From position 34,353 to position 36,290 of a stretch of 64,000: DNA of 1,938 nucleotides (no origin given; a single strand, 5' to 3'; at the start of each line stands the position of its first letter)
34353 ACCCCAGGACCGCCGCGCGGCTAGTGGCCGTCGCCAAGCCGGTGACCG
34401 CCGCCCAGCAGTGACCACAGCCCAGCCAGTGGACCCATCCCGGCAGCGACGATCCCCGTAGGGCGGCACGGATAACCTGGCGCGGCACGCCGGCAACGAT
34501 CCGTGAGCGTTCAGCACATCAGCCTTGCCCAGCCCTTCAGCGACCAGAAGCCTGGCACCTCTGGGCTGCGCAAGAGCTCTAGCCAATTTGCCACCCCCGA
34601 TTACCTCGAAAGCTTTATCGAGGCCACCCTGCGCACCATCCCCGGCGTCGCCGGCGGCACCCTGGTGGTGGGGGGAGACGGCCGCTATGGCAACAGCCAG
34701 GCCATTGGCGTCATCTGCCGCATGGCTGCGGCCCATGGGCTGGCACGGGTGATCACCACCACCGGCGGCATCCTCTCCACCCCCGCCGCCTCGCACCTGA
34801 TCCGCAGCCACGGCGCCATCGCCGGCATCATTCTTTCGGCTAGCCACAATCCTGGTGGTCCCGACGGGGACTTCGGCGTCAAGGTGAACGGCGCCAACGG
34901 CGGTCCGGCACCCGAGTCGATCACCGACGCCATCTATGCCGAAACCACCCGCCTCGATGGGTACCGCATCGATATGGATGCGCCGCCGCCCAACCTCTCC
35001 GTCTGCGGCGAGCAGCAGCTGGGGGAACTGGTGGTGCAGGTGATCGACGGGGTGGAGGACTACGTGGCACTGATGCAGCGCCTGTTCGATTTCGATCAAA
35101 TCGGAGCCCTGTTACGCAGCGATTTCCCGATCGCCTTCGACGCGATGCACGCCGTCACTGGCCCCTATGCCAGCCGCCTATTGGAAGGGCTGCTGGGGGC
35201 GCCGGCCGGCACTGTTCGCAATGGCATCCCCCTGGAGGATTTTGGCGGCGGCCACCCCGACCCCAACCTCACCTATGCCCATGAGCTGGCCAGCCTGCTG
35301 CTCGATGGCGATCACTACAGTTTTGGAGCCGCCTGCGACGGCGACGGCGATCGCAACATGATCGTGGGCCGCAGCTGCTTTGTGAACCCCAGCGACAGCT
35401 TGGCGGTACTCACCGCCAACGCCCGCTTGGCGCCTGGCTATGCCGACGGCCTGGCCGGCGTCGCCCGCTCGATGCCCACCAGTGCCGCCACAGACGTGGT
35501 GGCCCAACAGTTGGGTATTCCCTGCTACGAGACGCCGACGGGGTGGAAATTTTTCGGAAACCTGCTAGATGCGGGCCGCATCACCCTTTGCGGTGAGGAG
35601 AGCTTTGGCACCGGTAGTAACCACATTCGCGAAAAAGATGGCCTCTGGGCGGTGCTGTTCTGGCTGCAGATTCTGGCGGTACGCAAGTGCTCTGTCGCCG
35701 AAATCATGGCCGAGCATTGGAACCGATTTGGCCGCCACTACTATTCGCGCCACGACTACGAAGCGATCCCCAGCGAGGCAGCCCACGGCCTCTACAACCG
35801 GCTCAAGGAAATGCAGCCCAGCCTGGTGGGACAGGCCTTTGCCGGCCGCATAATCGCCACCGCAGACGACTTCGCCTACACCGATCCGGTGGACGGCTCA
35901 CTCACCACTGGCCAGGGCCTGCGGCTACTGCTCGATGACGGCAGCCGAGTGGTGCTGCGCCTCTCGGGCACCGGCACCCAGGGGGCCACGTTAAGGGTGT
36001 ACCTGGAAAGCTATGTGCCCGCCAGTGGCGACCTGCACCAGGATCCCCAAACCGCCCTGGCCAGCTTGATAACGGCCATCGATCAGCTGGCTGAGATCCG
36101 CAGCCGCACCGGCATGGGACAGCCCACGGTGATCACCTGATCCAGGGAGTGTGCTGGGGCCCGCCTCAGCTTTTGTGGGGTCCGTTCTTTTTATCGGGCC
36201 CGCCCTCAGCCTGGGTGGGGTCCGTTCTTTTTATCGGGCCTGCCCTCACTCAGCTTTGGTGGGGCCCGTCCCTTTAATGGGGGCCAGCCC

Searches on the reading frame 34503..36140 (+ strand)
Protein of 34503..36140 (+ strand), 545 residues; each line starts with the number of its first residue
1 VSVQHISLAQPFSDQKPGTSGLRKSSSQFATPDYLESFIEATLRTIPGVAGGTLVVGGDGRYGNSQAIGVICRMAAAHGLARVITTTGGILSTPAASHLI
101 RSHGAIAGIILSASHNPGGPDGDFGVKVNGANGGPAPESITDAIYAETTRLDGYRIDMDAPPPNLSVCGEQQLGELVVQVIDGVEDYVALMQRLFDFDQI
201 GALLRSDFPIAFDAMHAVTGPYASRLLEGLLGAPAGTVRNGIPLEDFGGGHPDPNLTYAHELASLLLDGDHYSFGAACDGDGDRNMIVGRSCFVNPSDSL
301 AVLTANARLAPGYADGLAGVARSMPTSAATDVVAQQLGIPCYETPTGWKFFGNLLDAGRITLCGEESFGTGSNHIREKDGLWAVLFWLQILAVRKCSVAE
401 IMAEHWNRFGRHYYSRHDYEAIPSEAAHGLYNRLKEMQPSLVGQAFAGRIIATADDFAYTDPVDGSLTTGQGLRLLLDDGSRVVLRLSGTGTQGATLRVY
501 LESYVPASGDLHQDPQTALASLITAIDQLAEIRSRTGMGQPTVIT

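Call 47: find_homologous_proteins(query=window:34503-36140:+, max_evalue=1e-100)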
Query window:34503-36140:+ (545 aa): 8000 proteins with E <= 1e-100 among 8000 candidates; the best 120 are listed.
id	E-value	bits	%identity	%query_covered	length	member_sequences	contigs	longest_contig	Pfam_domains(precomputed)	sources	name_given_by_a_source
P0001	0.0e+0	1227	99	100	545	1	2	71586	PF02878.23,PF02879.23,PF24947.2,PF02880.23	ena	-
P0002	0.0e+0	1226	99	100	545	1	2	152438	PF02878.23,PF02879.23,PF24947.2,PF02880.23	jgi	jgi:phosphoglucomutase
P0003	0.0e+0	1222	99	100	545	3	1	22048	PF02878.23,PF02879.23,PF24947.2,PF02880.23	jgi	-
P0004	0.0e+0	1221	99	100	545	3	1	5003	PF02878.23,PF02879.23,PF24947.2,PF02880.23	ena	-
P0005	0.0e+0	1213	98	100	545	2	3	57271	PF02878.23,PF02879.23,PF24947.2,PF02880.23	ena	-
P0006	0.0e+0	1204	98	100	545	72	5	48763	PF02878.23,PF02879.23,PF24947.2,PF02880.23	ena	-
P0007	0.0e+0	1066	86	100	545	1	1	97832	PF02878.23,PF02879.23,PF24947.2,PF02880.23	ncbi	-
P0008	0.0e+0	1065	86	100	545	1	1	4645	PF02878.23,PF02879.23,PF24947.2,PF02880.23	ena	-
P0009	0.0e+0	1065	86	100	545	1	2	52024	PF02878.23,PF02879.23,PF24947.2,PF02880.23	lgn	-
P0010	0.0e+0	1063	86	100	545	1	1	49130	PF02878.23,PF02879.23,PF24947.2,PF02880.23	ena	-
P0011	0.0e+0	1060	86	100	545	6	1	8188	PF02878.23,PF02879.23,PF24947.2,PF02880.23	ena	-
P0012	0.0e+0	1054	85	100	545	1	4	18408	PF02878.23,PF02879.23,PF24947.2,PF02880.23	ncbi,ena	-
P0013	0.0e+0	1053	85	100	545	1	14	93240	PF02878.23,PF02879.23,PF24947.2,PF02880.23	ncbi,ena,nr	ncbi:alpha-D-glucose phosphate-specific phosphoglucomutase [Synechococcus sp. FGCU-3]|nr:alpha-D-glu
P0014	0.0e+0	1051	85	100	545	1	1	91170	PF02878.23,PF02879.23,PF24947.2,PF02880.23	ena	-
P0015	0.0e+0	1051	85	100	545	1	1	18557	PF02878.23,PF02879.23,PF24947.2,PF02880.23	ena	-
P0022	0.0e+0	1045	85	100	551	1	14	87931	PF02878.23,PF02879.23,PF24947.2,PF02880.23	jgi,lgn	jgi:phosphoglucomutase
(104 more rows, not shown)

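Call 48: find_encoding_contigs(protein=P0002, flank=10000, max_places=3)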
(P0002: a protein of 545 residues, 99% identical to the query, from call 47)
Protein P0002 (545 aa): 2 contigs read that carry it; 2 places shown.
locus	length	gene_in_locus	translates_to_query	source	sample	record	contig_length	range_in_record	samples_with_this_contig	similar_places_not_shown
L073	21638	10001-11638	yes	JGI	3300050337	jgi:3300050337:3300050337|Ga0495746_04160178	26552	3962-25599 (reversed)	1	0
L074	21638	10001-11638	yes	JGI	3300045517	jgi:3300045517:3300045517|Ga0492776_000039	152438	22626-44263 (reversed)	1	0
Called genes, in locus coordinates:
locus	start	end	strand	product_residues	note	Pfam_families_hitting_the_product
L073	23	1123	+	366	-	PF07498:Rho_N, PF16258:DUF4912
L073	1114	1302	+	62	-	-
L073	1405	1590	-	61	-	-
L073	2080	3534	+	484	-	PF13091:PLDc_2, PF00614:PLDc (faint), PF13091:PLDc_2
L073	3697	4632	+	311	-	PF00497:SBP_bac_3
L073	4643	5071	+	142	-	-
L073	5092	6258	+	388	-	PF04055:Radical_SAM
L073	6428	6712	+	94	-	-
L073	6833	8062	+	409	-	PF01266:DAO (weak), PF01494:FAD_binding_3, PF04820:Trp_halogenase (faint), PF07992:Pyr_redox_2 (weak)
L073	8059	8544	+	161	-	-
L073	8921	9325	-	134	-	-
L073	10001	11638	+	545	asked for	PF02878:PGM_PMM_I, PF02879:PGM_PMM_II, PF02880:PGM_PMM_III, PF24947:PGM1_C_vert_fung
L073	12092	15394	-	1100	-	PF00873:ACR_tran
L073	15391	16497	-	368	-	PF25917:BSH_RND, PF25973:BSH_CzcB (faint), PF25954:Beta-barrel_RND_2, PF25944:Beta-barrel_RND (weak)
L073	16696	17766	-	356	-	PF25919:BSH_CusB (faint), PF00364:Biotin_lipoyl (faint), PF25917:BSH_RND, PF25973:BSH_CzcB (weak), PF25954:Beta-barrel_RND_2 (weak)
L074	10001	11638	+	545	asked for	PF02878:PGM_PMM_I, PF02879:PGM_PMM_II, PF02880:PGM_PMM_III, PF24947:PGM1_C_vert_fung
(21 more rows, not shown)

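Call 49: find_encoding_contigs(protein=P0006, flank=10000, max_places=4)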
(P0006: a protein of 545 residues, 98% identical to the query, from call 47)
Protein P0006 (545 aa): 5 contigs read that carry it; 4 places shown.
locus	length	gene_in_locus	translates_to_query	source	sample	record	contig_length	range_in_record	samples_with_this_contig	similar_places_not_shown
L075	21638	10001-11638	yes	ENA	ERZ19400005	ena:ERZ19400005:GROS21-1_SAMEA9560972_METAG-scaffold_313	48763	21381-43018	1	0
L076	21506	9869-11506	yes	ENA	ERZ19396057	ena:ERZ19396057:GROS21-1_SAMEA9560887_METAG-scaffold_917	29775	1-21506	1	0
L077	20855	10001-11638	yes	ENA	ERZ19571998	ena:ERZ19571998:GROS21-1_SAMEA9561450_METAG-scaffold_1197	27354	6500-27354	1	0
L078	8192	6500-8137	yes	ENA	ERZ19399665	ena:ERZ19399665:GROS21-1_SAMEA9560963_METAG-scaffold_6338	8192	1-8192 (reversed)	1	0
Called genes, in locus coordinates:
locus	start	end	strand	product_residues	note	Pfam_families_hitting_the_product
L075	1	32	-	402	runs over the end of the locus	PF08245:Mur_ligase_M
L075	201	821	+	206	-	-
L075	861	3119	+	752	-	PF13620:CarboxypepD_reg, PF09587:PGA_cap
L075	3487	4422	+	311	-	PF00497:SBP_bac_3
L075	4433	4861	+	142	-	-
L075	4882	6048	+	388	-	PF04055:Radical_SAM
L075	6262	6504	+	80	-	-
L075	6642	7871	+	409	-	PF00890:FAD_binding_2 (faint), PF01266:DAO (faint), PF01494:FAD_binding_3, PF04820:Trp_halogenase (faint), PF07992:Pyr_redox_2 (faint), PF12831:FAD_oxidored (faint)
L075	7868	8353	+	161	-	-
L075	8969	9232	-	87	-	-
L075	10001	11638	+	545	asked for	PF02878:PGM_PMM_I, PF02879:PGM_PMM_II, PF02880:PGM_PMM_III, PF24947:PGM1_C_vert_fung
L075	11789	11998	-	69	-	-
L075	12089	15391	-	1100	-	PF00873:ACR_tran, PF02355:SecD_SecF_C (faint)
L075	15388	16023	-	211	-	PF25944:Beta-barrel_RND (weak), PF25954:Beta-barrel_RND_2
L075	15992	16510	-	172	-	PF25917:BSH_RND (faint)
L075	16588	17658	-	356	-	PF25919:BSH_CusB (faint), PF00364:Biotin_lipoyl (faint), PF25917:BSH_RND, PF25973:BSH_CzcB, PF25954:Beta-barrel_RND_2 (weak)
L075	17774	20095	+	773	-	PF05496:RuvB_N, PF00158:Sigma54_activat (faint), PF13401:AAA_22 (faint), PF00004:AAA, PF07728:AAA_5 (weak), PF13173:AAA_14 (weak), PF16193:AAA_assoc_2, PF12002:MgsA_C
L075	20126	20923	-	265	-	-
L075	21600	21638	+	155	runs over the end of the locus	PF00578:AhpC-TSA, PF08534:Redoxin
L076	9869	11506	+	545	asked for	PF02878:PGM_PMM_I, PF02879:PGM_PMM_II, PF02880:PGM_PMM_III, PF24947:PGM1_C_vert_fung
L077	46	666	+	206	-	-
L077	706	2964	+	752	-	PF13620:CarboxypepD_reg, PF09587:PGA_cap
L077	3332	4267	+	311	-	PF00497:SBP_bac_3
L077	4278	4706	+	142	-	-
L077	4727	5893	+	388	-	PF04055:Radical_SAM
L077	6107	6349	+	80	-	-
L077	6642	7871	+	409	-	PF00890:FAD_binding_2 (faint), PF01266:DAO (faint), PF01494:FAD_binding_3, PF04820:Trp_halogenase (faint), PF07992:Pyr_redox_2 (faint), PF12831:FAD_oxidored (faint)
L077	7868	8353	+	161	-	-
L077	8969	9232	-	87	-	-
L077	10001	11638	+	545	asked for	PF02878:PGM_PMM_I, PF02879:PGM_PMM_II, PF02880:PGM_PMM_III, PF24947:PGM1_C_vert_fung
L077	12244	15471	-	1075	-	PF00873:ACR_tran, PF02355:SecD_SecF_C (faint)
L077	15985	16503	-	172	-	PF25917:BSH_RND (faint)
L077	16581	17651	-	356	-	PF25919:BSH_CusB (faint), PF00364:Biotin_lipoyl (faint), PF25917:BSH_RND, PF25973:BSH_CzcB, PF25954:Beta-barrel_RND_2 (weak)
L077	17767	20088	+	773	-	PF05496:RuvB_N, PF00158:Sigma54_activat (faint), PF13401:AAA_22 (faint), PF00004:AAA, PF07728:AAA_5 (weak), PF13173:AAA_14 (weak), PF16193:AAA_assoc_2, PF12002:MgsA_C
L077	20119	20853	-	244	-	?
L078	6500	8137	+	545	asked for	PF02878:PGM_PMM_I, PF02879:PGM_PMM_II, PF02880:PGM_PMM_III, PF24947:PGM1_C_vert_fung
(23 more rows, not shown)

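Call 50: find_encoding_contigs(protein=P0007, flank=10000, max_places=2)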
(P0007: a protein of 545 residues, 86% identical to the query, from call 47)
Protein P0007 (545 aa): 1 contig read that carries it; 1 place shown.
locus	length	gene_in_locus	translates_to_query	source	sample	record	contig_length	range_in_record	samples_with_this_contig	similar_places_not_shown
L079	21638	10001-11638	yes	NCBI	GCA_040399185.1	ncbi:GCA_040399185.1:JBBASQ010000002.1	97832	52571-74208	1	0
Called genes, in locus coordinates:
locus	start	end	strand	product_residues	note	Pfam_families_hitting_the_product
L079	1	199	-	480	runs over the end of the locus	PF19295:SufBD_N, PF01458:SUFBD_core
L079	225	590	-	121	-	PF02943:FeThRed_B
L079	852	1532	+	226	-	PF01022:HTH_5 (weak), PF01047:MarR, PF08279:HTH_11 (faint), PF12802:MarR_2, PF12840:HTH_20 (weak), PF13412:HTH_24 (weak)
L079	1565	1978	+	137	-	-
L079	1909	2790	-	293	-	PF00892:EamA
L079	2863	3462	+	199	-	PF09367:CpeS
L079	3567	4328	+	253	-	PF00427:PBS_linker_poly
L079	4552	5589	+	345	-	PF07498:Rho_N, PF16258:DUF4912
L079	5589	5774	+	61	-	-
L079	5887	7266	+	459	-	PF13091:PLDc_2, PF07894:SACK1 (faint), PF00614:PLDc (weak), PF13091:PLDc_2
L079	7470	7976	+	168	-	-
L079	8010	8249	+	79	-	-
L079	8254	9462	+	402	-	PF01266:DAO (weak), PF01494:FAD_binding_3, PF04820:Trp_halogenase (faint), PF07992:Pyr_redox_2 (faint), PF12831:FAD_oxidored (faint)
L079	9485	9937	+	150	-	-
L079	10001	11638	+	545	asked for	PF02878:PGM_PMM_I, PF02879:PGM_PMM_II, PF02880:PGM_PMM_III, PF24947:PGM1_C_vert_fung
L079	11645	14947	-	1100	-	PF00873:ACR_tran, PF02355:SecD_SecF_C (faint)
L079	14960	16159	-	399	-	PF25917:BSH_RND, PF25973:BSH_CzcB (faint), PF25989:YknX_C (faint), PF25954:Beta-barrel_RND_2 (weak)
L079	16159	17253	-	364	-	PF25919:BSH_CusB (faint), PF00364:Biotin_lipoyl (faint), PF25917:BSH_RND, PF25973:BSH_CzcB, PF25989:YknX_C (faint), PF25954:Beta-barrel_RND_2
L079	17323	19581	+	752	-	PF05496:RuvB_N, PF00004:AAA, PF07728:AAA_5 (faint), PF13173:AAA_14 (faint), PF16193:AAA_assoc_2, PF12002:MgsA_C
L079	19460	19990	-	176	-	PF07176:DUF1400 (weak)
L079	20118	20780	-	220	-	PF01648:ACPS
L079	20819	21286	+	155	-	PF00578:AhpC-TSA, PF08534:Redoxin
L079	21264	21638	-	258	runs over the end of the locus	PF03309:Pan_kinase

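Call 52: find_encoding_contigs(protein=P0013, flank=10000, max_places=5)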
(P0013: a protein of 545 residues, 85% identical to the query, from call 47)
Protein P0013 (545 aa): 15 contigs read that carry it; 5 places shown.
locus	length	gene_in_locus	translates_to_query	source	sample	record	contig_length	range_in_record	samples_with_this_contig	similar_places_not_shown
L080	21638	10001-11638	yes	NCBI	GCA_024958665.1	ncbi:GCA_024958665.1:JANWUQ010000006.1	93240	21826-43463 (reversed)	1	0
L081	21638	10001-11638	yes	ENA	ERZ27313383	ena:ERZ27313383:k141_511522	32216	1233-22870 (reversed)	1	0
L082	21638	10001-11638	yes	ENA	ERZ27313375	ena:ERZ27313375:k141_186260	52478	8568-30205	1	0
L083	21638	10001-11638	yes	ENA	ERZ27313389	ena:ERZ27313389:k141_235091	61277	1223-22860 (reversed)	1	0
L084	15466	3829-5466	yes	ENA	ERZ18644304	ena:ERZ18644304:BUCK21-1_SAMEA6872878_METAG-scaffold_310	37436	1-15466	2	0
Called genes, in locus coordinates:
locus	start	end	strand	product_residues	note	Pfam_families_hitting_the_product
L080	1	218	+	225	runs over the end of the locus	PF12840:HTH_20, PF25213:HVO_A0261_N (faint), PF01022:HTH_5 (weak), PF01047:MarR, PF08279:HTH_11 (weak), PF12802:MarR_2, PF13412:HTH_24 (weak), PF13814:Replic_Relax (faint)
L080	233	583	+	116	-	-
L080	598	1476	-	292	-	PF00892:EamA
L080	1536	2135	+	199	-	PF09367:CpeS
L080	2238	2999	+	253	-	PF00427:PBS_linker_poly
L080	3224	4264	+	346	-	PF07498:Rho_N, PF16258:DUF4912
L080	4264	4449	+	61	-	-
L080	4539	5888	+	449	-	PF13091:PLDc_2, PF00614:PLDc (faint), PF07894:SACK1 (faint), PF13091:PLDc_2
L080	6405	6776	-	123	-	-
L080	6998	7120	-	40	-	-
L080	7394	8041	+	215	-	-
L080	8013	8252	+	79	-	-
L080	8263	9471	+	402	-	PF01494:FAD_binding_3, PF04820:Trp_halogenase (faint)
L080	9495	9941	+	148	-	-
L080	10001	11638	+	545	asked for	PF02878:PGM_PMM_I, PF02879:PGM_PMM_II, PF02880:PGM_PMM_III, PF24947:PGM1_C_vert_fung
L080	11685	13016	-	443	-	PF00999:Na_H_Exchanger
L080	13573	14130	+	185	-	PF07885:Ion_trans_2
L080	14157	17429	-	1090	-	PF00873:ACR_tran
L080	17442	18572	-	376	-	PF25989:YknX_C (faint), PF25917:BSH_RND, PF25973:BSH_CzcB (faint), PF25954:Beta-barrel_RND_2 (weak)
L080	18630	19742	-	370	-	PF25919:BSH_CusB (faint), PF00364:Biotin_lipoyl (faint), PF25917:BSH_RND, PF25973:BSH_CzcB, PF25954:Beta-barrel_RND_2, PF25989:YknX_C (faint)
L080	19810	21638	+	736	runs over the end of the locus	PF05496:RuvB_N, PF01078:Mg_chelatase (faint), PF00004:AAA, PF07728:AAA_5 (faint), PF13173:AAA_14 (weak), PF16193:AAA_assoc_2, PF12002:MgsA_C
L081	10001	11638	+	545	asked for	PF02878:PGM_PMM_I, PF02879:PGM_PMM_II, PF02880:PGM_PMM_III, PF24947:PGM1_C_vert_fung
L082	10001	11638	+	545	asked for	PF02878:PGM_PMM_I, PF02879:PGM_PMM_II, PF02880:PGM_PMM_III, PF24947:PGM1_C_vert_fung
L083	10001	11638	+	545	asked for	PF02878:PGM_PMM_I, PF02879:PGM_PMM_II, PF02880:PGM_PMM_III, PF24947:PGM1_C_vert_fung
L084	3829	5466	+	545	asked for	PF02878:PGM_PMM_I, PF02879:PGM_PMM_II, PF02880:PGM_PMM_III, PF24947:PGM1_C_vert_fung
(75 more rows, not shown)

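Call 53: find_encoding_contigs(protein=P0022, flank=10000, max_places=5)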
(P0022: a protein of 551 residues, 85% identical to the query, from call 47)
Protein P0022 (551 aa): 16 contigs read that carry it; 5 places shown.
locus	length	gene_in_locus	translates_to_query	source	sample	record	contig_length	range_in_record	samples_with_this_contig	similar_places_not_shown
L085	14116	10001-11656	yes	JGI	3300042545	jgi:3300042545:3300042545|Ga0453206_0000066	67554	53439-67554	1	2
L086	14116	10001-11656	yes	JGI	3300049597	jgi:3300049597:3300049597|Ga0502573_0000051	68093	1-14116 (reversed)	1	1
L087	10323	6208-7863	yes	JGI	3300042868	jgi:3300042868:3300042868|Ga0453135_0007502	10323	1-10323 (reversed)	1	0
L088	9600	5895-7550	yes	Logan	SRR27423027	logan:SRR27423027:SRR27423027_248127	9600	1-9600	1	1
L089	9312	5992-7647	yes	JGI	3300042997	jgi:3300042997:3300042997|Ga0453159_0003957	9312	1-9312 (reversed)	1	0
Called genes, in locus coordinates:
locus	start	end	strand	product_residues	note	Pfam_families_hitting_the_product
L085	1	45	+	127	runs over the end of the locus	-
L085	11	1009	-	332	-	PF00892:EamA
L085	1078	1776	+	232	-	PF09367:CpeS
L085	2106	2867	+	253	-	PF00427:PBS_linker_poly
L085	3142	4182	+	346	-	PF07498:Rho_N, PF16258:DUF4912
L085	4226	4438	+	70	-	-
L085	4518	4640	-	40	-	-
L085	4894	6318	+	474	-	PF13091:PLDc_2, PF00614:PLDc (faint), PF13091:PLDc_2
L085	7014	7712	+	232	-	PF28006:HpsJ, PF24674:MACPF_SNTX (weak)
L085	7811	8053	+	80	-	-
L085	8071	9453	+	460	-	PF01494:FAD_binding_3, PF07992:Pyr_redox_2 (faint)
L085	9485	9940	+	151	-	-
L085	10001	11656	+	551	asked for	PF02878:PGM_PMM_I, PF02879:PGM_PMM_II, PF02880:PGM_PMM_III, PF24947:PGM1_C_vert_fung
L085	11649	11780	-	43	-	-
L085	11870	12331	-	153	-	PF08808:RES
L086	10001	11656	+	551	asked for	PF02878:PGM_PMM_I, PF02879:PGM_PMM_II, PF02880:PGM_PMM_III, PF24947:PGM1_C_vert_fung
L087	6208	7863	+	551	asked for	PF02878:PGM_PMM_I, PF02879:PGM_PMM_II, PF02880:PGM_PMM_III, PF24947:PGM1_C_vert_fung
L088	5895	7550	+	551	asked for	PF02878:PGM_PMM_I, PF02879:PGM_PMM_II, PF02880:PGM_PMM_III, PF24947:PGM1_C_vert_fung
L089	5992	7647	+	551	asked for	PF02878:PGM_PMM_I, PF02879:PGM_PMM_II, PF02880:PGM_PMM_III, PF24947:PGM1_C_vert_fung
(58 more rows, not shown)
